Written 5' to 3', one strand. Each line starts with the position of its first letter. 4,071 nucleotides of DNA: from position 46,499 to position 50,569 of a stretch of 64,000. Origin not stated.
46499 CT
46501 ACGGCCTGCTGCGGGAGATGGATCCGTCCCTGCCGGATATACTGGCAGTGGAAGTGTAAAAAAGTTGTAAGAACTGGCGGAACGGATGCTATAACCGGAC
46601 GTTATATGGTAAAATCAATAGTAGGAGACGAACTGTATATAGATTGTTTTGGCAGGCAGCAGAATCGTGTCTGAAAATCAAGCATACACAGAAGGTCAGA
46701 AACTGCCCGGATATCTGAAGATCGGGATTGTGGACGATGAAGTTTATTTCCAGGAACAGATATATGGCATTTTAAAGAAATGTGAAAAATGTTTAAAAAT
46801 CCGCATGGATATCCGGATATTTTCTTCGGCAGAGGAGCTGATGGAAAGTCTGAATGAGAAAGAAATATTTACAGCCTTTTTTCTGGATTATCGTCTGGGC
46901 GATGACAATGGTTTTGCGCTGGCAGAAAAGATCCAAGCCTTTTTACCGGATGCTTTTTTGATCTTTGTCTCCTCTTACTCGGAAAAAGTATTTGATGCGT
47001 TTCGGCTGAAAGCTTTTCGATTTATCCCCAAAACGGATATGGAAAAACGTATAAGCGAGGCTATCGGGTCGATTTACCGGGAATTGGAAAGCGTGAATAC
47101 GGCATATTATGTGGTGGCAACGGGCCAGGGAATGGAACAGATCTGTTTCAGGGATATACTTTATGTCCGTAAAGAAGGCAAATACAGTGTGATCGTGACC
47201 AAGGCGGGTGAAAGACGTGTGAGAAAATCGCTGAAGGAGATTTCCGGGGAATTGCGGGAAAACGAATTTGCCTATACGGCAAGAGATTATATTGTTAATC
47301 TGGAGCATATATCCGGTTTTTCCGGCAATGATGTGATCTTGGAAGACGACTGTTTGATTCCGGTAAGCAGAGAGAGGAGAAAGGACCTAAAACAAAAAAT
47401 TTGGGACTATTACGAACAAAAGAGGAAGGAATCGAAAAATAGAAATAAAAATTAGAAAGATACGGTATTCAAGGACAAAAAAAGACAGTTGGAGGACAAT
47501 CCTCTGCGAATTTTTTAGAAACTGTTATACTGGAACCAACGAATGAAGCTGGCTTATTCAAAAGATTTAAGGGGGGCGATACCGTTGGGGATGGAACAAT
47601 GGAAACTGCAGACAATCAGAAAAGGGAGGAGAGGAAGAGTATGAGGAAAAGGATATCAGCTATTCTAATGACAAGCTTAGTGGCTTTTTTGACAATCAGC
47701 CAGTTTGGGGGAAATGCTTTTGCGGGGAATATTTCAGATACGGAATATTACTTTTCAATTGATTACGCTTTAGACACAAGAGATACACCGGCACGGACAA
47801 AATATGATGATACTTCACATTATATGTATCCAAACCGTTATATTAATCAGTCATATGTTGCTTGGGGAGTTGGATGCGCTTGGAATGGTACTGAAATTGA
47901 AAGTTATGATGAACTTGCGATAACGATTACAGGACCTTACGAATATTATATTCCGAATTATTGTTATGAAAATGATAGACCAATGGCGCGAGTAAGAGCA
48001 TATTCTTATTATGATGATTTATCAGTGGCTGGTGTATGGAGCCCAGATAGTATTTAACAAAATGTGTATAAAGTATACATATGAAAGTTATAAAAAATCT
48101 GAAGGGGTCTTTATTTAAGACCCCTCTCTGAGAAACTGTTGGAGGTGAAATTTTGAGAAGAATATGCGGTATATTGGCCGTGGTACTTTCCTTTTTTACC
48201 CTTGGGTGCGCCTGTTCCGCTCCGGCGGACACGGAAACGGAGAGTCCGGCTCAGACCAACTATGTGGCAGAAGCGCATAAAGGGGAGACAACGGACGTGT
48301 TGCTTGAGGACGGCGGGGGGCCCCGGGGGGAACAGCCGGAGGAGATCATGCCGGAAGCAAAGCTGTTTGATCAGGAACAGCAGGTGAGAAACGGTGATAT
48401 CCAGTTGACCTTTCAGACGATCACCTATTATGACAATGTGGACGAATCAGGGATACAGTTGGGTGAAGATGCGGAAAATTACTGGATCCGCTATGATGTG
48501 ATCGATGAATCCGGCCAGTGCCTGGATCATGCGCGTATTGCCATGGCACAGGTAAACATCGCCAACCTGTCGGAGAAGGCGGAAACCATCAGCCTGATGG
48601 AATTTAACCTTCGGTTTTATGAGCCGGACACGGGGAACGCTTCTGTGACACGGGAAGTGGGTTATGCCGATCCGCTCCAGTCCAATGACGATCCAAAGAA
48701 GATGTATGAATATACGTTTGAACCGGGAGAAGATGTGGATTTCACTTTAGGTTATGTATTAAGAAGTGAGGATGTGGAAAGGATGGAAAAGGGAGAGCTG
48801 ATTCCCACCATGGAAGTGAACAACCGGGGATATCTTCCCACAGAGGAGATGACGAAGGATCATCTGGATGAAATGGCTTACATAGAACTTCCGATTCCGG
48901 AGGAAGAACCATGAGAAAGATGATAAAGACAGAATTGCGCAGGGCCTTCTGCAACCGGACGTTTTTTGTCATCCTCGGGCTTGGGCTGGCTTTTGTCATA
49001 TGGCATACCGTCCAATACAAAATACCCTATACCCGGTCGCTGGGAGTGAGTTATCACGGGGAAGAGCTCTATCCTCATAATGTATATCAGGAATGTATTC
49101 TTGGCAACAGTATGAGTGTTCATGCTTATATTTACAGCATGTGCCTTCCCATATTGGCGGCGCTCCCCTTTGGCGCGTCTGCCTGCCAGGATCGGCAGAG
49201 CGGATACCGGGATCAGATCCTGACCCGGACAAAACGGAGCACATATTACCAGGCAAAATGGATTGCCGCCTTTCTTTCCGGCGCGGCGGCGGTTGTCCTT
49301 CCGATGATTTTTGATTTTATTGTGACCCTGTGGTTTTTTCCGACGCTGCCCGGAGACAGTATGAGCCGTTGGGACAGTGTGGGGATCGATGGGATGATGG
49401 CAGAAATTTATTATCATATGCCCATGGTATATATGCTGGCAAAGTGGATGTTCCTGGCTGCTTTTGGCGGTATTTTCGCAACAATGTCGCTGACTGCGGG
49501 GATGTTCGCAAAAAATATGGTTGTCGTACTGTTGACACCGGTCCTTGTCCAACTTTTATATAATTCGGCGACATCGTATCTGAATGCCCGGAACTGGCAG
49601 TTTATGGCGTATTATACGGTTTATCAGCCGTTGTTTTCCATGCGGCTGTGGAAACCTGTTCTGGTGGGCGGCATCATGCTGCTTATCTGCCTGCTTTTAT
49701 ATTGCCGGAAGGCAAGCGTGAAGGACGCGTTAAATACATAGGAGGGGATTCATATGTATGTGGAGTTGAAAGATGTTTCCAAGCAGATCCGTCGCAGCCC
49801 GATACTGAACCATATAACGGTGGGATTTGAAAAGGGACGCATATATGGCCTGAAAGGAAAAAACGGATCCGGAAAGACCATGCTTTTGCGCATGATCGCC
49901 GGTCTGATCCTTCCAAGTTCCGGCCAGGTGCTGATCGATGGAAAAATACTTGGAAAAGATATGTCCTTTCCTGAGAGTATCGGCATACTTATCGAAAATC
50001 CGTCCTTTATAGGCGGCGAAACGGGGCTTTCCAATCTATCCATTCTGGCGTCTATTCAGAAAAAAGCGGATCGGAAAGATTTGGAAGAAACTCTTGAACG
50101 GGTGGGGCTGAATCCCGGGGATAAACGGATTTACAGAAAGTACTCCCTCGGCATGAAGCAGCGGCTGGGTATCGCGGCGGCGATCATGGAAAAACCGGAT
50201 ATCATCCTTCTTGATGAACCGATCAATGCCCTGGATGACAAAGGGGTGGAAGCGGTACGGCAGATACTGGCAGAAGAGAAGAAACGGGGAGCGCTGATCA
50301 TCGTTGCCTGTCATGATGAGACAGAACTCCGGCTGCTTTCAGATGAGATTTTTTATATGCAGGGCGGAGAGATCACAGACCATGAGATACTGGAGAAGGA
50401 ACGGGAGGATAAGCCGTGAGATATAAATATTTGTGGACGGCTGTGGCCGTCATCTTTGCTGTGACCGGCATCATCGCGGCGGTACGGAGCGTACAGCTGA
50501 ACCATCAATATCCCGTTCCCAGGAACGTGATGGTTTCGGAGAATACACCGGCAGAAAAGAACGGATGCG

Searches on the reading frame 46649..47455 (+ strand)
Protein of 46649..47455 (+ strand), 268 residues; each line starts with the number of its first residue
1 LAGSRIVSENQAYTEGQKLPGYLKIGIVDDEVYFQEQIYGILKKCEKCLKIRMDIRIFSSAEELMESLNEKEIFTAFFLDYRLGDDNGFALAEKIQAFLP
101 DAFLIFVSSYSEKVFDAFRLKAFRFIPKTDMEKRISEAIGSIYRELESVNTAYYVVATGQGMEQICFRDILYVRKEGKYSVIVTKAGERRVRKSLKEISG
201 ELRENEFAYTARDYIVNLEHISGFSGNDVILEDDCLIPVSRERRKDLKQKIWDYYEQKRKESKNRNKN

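Call 6: search_protein_families(library=pfam, proteins=[window:46649-47455:+], max_evalue=0.01)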
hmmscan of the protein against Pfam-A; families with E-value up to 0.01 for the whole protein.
window:46649-47455:+ (268 aa): 2 families
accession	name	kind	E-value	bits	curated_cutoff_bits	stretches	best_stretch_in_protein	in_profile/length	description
PF04397.21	LytTR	-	7.3e-17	61.8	22.6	1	162-251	3-97/98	LytTr DNA-binding domain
PF00072.30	Response_reg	-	1e-08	35.7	30.2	1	26-139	2-110/111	Response regulator receiver domain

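Call 35: find_homologous_proteins(query=window:46715-47455:+, max_evalue=1e-15)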
Query window:46715-47455:+ (246 aa): 3 proteins with E <= 1e-15 among 309 candidates.
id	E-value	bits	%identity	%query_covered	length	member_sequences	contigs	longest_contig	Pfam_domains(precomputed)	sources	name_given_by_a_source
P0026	3.2e-153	526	99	100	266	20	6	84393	PF04397.22,PF00072.31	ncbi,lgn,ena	-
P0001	3.0e-52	196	43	96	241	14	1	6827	PF04397.22,PF00072.31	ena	-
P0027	4.6e-23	100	32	73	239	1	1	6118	PF04397.22,PF00072.31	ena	-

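Call 37: find_encoding_contigs(protein=P0026, flank=10000, max_places=10)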
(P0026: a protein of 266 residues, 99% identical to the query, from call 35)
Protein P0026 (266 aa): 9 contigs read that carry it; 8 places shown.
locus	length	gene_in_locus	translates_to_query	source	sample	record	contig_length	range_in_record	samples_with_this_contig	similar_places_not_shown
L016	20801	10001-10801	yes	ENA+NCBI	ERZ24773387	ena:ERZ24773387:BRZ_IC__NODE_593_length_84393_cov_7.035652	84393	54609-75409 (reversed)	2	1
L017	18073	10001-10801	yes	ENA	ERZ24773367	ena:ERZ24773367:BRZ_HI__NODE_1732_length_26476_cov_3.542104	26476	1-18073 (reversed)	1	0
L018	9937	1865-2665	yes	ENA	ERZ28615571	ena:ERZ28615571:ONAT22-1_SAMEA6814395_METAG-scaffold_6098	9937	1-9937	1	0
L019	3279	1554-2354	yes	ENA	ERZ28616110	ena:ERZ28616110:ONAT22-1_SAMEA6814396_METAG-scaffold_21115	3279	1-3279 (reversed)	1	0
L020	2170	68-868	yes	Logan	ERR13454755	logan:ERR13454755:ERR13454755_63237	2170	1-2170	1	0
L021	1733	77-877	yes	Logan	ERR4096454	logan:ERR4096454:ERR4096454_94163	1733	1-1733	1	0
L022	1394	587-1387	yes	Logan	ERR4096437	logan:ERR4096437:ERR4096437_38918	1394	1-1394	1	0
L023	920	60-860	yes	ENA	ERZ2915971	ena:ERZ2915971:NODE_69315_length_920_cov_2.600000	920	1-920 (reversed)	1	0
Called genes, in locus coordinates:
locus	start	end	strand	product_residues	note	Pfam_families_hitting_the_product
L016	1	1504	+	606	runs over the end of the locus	PF00884:Sulfatase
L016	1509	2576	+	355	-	PF00149:Metallophos, PF12850:Metallophos_2 (faint)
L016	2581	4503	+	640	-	PF02463:SMC_N (faint), PF13175:AAA_15 (weak), PF13476:AAA_23, PF13514:AAA_27, PF20990:DUF2207_C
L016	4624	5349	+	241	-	PF00072:Response_reg, PF04397:LytTR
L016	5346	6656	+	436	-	PF02518:HATPase_c (weak), PF14501:HATPase_c_5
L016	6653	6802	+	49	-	-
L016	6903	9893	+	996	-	PF13575:DUF4135, PF05147:LANC_like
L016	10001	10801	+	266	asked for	PF00072:Response_reg, PF04397:LytTR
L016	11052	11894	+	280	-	-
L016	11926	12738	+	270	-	-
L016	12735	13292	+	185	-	PF16431:DUF5028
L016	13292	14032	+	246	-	-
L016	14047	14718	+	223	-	PF00005:ABC_tran, PF13304:AAA_21 (faint)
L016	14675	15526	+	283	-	-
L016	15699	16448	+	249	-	PF16430:DUF5027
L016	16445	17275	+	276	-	-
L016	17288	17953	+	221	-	PF00005:ABC_tran, PF13304:AAA_21 (faint)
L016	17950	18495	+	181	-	PF16431:DUF5028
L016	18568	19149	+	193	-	-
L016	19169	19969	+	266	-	-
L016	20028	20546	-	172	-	-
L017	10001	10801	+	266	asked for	PF00072:Response_reg, PF04397:LytTR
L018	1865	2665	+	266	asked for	PF00072:Response_reg, PF04397:LytTR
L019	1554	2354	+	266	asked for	PF00072:Response_reg, PF04397:LytTR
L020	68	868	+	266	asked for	PF00072:Response_reg, PF04397:LytTR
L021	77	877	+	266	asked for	PF00072:Response_reg, PF04397:LytTR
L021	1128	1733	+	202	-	?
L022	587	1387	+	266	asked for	PF00072:Response_reg, PF04397:LytTR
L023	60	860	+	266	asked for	PF00072:Response_reg, PF04397:LytTR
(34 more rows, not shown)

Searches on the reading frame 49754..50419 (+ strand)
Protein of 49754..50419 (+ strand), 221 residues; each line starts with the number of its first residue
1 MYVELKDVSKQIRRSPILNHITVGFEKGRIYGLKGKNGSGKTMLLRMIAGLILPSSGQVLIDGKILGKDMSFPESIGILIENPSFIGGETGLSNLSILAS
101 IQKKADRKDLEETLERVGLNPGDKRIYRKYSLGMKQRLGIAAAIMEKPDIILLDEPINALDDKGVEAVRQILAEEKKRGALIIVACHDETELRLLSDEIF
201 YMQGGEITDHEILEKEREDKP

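Call 6: search_protein_families(library=pfam, proteins=[window:49754-50419:+], max_evalue=0.01)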
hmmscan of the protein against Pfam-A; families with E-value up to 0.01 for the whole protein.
window:49754-50419:+ (221 aa): 4 families
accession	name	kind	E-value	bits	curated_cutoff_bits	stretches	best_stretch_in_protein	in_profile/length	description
PF00005.33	ABC_tran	-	6.8e-29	101.7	25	1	18-158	1-137/137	ABC transporter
PF13304.12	AAA_21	-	6.7e-10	39.9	27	1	100-188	220-299/304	AAA domain, putative AbiEii toxin, Type IV TA system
PF02463.25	SMC_N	-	3.2e-05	23.9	40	0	143-190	154-200/220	RecF/RecN/SMC N terminal domain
PF25199.1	nSTAND_NTPase5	-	0.0036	17.6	34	0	26-53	39-66/145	Novel STAND NTPase 5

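Call 47: search_protein_families(library=ncbifam, proteins=[window:49754-50419:+], max_evalue=0.01)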
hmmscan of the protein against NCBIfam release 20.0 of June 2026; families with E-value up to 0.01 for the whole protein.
window:49754-50419:+ (221 aa): 187 families (the best 25 are shown)
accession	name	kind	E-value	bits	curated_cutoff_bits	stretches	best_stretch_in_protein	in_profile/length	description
TIGR03740.1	galliderm_ABC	subfamily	6.2e-48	163.4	309.75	1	4-216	2-211/223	lantibiotic protection ABC transporter ATP-binding subunit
TIGR01188.1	drrA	subfamily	4.3e-35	121.4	312.45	1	18-210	9-205/302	daunorubicin resistance ABC transporter, ATP-binding protein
NF047568.1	PSM_export_PmtC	equivalog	9.6e-35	120.4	375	1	4-216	2-207/290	phenol-soluble modulin export ABC transporter ATP-binding protein PmtC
TIGR03608.1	L_ocin_972_ABC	subfamily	4.8e-33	114.4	254.85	1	5-190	1-195/206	putative bacteriocin export ABC transporter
TIGR01189.1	ccmA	equivalog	1.4e-31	109.7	131.6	1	9-191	7-189/198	heme ABC exporter ATP-binding protein CcmA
NF040873.1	AztA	equivalog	8.1e-31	107.1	220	1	14-194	4-184/191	zinc ABC transporter ATP-binding protein AztA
TIGR02673.1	FtsE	equivalog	4.2e-30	105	264.85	1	3-203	2-211/214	cell division ATP-binding protein FtsE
NF010061.0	PRK13538.1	equivalog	6.8e-30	104.1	195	1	13-191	16-195/211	cytochrome c biogenesis heme-transporting ATPase CcmA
TIGR03522.1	GldA_ABC_ATP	equivalog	7.1e-28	97.9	402.6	1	1-214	1-217/301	gliding motility-associated ABC transporter ATP-binding subunit GldA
TIGR03265.1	PhnT2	equivalog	7.8e-28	97.7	457.7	1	2-209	4-215/353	putative 2-aminoethylphosphonate ABC transporter ATP-binding protein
TIGR01166.1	cbiO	subfamily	9.1e-27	93.8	211.8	2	107-188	105-186/190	cobalt ABC transporter, ATP-binding protein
TIGR00968.1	3a0106s01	subfamily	1.2e-26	93.7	342.75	1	4-209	2-211/237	sulfate ABC transporter ATP-binding protein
NF043075.1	MMSYN1_0197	equivalog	6.6e-26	91.1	550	1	3-208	3-212/341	spermidine/putrescine ABC transporter ATP-binding protein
TIGR03258.1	PhnT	equivalog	1e-25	90.5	499.15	1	11-210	17-221/359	2-aminoethylphosphonate ABC transport system ATP-binding subunit PhnT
NF008513.0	PRK11432.1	equivalog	1.5e-25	89.9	496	1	2-209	6-217/351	ferric ABC transporter ATP-binding protein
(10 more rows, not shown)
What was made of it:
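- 48153..52435 (+): Rest of the P2 operon: a DUF5027 lipoprotein, an ABC-2-like permease, a LanF-like ABC ATPase, a DUF5028-like protein and two membrane proteins. These are the presumed immunity/transport module. The best NCBIfam match of the ATPase is TIGR03740, lantibiotic protection, at 163 bits, below the cut-off of 310 (call 47).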
